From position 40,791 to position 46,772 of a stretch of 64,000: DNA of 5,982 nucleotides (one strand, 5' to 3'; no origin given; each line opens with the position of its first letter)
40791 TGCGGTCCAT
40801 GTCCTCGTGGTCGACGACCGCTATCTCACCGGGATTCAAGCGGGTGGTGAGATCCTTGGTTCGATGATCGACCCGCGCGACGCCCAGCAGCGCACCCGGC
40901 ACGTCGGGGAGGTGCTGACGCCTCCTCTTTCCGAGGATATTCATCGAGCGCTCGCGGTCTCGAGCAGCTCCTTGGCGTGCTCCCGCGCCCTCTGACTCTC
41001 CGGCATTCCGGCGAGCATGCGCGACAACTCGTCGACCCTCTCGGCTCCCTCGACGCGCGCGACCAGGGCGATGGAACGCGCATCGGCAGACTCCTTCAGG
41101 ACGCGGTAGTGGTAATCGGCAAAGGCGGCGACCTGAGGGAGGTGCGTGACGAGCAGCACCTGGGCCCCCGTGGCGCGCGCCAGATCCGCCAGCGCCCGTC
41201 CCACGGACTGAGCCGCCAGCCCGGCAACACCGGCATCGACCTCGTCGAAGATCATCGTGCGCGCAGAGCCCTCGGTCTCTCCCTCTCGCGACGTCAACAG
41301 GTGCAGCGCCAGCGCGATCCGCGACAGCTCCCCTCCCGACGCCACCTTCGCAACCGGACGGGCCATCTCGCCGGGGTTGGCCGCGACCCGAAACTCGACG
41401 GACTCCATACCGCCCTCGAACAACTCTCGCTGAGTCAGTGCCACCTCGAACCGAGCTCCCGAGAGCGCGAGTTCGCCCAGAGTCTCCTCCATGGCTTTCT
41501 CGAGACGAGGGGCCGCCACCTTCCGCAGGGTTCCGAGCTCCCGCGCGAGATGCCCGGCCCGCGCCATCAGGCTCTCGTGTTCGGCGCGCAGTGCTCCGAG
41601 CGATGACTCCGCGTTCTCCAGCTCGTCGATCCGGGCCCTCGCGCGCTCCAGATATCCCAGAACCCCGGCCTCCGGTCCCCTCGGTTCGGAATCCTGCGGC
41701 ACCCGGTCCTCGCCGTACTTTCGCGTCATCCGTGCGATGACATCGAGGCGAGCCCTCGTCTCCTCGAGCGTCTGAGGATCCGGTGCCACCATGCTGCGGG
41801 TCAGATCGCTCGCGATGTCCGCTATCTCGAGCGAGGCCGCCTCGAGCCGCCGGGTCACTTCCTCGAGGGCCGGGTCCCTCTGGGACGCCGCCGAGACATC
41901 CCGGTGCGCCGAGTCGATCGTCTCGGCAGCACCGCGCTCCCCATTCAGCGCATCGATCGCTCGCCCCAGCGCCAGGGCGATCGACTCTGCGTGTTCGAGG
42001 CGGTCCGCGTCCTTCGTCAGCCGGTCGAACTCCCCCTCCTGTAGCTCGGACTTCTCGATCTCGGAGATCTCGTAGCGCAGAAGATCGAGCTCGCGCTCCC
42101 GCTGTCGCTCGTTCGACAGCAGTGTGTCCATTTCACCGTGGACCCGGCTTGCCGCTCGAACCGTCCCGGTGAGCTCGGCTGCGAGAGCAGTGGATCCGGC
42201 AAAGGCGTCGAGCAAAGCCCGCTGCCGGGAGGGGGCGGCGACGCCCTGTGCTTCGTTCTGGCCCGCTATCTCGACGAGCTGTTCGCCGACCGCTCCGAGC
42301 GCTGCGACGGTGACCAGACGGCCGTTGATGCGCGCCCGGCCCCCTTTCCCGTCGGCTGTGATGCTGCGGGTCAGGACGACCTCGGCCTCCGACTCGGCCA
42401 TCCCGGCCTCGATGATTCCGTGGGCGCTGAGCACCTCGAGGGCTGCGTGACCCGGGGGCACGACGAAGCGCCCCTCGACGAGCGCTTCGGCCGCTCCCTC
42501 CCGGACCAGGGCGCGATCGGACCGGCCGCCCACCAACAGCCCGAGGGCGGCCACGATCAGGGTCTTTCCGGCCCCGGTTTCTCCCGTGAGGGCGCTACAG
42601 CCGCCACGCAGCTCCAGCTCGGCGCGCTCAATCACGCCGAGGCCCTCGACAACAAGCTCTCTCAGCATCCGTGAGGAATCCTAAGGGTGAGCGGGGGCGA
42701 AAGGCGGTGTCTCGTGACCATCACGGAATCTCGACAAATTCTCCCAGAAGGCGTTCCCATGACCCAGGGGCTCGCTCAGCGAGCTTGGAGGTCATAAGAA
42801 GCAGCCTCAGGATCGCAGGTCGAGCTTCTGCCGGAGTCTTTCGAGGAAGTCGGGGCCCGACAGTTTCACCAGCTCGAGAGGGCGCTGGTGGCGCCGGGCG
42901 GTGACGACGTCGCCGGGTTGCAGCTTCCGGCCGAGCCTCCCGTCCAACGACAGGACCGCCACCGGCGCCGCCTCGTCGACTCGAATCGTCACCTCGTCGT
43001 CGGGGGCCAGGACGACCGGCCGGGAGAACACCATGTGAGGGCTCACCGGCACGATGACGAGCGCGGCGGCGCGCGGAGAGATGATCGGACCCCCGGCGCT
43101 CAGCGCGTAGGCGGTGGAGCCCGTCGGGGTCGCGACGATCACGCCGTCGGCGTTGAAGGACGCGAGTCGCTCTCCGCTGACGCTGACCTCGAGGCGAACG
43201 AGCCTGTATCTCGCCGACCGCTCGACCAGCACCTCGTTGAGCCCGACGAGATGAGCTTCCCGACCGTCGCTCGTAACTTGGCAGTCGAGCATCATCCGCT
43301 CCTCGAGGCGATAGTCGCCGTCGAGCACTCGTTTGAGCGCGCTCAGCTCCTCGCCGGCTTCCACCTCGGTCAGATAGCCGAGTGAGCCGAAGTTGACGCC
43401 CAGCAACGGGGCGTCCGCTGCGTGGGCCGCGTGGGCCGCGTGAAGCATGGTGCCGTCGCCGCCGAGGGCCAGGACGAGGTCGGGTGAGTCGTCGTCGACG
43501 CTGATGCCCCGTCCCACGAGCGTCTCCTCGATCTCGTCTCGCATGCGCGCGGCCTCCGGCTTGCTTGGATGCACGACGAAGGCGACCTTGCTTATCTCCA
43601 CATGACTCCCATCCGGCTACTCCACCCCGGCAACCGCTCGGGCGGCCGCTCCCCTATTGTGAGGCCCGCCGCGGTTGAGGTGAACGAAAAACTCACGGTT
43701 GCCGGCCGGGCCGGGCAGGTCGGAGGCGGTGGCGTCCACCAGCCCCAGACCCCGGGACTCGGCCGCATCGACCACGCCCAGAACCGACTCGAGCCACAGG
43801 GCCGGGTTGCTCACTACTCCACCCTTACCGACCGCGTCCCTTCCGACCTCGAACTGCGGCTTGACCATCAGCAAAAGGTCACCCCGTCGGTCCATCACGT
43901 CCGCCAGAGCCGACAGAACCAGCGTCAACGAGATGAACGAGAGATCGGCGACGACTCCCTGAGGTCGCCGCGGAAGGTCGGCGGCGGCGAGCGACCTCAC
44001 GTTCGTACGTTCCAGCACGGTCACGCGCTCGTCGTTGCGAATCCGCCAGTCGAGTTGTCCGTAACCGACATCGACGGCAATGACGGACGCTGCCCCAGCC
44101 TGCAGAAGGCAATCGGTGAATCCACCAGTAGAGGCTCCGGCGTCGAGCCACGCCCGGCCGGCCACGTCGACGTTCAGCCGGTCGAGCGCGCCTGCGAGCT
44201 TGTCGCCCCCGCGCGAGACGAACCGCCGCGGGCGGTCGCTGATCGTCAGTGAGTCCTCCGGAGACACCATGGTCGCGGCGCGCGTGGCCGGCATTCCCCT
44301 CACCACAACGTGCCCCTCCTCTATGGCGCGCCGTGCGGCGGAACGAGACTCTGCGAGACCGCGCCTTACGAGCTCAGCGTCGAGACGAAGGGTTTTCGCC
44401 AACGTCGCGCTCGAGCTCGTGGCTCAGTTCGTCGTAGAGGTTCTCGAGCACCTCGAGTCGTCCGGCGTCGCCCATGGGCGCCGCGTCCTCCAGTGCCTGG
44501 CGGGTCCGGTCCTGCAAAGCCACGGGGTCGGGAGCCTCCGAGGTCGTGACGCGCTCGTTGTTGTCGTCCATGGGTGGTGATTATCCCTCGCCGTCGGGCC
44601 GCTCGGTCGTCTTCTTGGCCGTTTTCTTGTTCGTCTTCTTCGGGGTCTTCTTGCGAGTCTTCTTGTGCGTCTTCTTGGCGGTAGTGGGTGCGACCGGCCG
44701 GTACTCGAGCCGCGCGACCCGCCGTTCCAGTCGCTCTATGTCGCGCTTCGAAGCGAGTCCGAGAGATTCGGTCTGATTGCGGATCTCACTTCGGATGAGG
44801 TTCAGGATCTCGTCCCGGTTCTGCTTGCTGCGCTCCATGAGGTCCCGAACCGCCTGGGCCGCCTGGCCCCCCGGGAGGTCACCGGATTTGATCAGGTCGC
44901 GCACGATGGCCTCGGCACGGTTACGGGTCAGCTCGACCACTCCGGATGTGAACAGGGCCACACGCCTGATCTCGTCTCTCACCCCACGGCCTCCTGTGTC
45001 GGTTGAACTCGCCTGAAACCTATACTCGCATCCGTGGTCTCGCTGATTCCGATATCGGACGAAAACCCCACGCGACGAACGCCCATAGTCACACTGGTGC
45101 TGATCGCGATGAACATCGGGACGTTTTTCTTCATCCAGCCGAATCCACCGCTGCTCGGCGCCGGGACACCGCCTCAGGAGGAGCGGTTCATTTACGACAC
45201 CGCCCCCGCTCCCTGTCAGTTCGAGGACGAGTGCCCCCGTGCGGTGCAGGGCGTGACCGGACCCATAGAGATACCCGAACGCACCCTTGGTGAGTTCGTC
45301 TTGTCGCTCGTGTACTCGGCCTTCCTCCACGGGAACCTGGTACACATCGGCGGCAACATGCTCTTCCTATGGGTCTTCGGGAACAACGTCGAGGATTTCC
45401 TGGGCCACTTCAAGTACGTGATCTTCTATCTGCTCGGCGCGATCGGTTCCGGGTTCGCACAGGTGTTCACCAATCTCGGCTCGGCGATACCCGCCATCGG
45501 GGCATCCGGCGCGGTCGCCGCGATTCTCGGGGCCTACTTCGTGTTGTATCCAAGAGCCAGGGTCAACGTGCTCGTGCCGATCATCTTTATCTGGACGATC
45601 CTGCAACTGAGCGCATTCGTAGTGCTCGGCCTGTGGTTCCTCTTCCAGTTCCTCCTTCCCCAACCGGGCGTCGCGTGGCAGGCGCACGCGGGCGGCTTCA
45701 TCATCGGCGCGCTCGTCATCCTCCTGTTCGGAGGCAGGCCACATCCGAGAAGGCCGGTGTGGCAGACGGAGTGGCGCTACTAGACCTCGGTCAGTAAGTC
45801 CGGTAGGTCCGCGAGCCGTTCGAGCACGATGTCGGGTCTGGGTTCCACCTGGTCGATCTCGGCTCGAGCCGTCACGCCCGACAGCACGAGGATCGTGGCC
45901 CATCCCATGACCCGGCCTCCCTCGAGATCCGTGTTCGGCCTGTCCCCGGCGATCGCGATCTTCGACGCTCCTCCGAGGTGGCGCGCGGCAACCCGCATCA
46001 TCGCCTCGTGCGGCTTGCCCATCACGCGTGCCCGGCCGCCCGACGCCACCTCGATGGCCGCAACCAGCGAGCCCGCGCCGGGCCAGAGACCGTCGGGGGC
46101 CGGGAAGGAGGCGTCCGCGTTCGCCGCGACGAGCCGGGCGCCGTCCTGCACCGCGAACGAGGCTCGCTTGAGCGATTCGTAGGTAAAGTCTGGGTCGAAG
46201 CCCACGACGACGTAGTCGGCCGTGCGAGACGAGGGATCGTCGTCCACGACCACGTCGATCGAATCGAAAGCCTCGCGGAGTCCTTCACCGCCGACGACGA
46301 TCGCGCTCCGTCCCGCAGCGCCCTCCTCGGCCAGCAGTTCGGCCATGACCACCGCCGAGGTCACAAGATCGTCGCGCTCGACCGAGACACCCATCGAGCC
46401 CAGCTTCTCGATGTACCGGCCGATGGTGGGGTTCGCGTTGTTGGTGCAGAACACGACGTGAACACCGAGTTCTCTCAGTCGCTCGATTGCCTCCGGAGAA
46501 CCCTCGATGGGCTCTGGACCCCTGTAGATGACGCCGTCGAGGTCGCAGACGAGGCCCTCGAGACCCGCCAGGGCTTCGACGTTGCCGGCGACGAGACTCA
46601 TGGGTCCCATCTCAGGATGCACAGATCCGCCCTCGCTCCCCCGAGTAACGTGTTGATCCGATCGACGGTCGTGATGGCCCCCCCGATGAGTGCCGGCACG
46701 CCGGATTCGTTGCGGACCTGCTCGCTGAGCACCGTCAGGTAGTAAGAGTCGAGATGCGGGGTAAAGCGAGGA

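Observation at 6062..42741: Recurrent AT-rich palindromic box (core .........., extended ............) in at least 12 intergenic regions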

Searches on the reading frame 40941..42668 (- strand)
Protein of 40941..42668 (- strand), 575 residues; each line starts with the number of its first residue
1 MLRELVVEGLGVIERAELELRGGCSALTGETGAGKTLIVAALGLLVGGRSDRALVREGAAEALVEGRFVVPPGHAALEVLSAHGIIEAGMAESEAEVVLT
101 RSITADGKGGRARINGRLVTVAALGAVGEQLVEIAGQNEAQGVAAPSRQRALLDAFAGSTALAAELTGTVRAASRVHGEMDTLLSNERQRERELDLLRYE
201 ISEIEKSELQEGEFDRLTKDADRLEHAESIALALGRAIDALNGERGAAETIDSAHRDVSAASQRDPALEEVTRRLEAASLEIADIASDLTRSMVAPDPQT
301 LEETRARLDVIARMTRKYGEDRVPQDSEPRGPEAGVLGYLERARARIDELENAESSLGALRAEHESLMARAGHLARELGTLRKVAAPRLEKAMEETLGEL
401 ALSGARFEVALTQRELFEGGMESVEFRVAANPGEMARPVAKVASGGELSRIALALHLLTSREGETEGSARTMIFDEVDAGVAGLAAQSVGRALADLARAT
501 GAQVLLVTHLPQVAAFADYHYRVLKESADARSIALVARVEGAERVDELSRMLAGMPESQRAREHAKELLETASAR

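Call 9: find_encoding_contigs(protein=window:40941-42668:-, flank=10000, max_places=6)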
Protein window:40941-42668:- (575 aa): 1 contig read that carries it; 1 place shown.
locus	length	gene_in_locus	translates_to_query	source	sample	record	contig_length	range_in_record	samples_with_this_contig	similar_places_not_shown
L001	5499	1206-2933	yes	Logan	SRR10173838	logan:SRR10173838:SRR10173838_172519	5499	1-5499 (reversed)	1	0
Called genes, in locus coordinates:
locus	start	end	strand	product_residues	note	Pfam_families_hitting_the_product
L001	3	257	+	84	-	?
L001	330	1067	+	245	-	PF01513:NAD_kinase, PF20143:NAD_kinase_C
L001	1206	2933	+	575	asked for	PF02463:SMC_N, PF13476:AAA_23 (weak), PF13304:AAA_21 (faint)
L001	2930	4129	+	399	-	PF04263:TPK_catalytic, PF12555:SteA-like_C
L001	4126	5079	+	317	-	PF11382:MctB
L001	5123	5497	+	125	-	?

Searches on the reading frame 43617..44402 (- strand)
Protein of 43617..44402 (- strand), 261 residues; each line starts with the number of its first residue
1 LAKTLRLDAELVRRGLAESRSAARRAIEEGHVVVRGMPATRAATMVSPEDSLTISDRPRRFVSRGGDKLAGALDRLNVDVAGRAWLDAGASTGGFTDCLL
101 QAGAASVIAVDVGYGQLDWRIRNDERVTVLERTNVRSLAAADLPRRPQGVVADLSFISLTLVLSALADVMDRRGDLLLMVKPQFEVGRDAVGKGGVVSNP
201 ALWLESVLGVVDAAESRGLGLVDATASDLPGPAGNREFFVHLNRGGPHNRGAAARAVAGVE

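Call 31: search_protein_families(library=pfam, max_evalue=0.00001, proteins=[window:43617-44402:-])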
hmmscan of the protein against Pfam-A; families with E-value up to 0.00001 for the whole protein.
window:43617-44402:- (261 aa): 2 families
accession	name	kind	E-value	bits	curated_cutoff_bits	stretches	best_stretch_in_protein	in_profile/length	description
PF01728.25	FtsJ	-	1.7e-38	132.8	24.1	1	61-244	1-181/181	FtsJ-like methyltransferase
PF01479.30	S4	-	1.4e-10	41.2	22.8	1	5-50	1-46/48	S4 domain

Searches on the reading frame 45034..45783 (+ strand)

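Call 31: search_protein_families(library=pfam, max_evalue=0.00001, proteins=[window:45034-45783:+])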
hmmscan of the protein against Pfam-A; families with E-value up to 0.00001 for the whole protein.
window:45034-45783:+ (249 aa): 1 family
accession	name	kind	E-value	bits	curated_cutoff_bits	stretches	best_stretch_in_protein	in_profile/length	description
PF01694.28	Rhomboid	-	6e-29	101.5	22.6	1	91-232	6-140/143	Rhomboid domain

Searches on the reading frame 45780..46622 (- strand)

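Call 31: search_protein_families(library=pfam, max_evalue=0.00001, proteins=[window:45780-46622:-])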
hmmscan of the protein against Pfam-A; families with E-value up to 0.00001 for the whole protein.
window:45780-46622:- (280 aa): 3 families
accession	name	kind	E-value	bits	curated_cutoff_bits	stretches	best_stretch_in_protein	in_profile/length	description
PF13344.12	Hydrolase_6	-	2.2e-26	92.3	27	1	25-123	2-99/101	Haloacid dehalogenase-like hydrolase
PF13242.12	Hydrolase_like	-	1.1e-18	67.3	22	1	200-273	1-75/75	HAD-hyrolase-like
PF00702.32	Hydrolase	-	6e-11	43.5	26.4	0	122-240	78-191/191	haloacid dehalogenase-like hydrolase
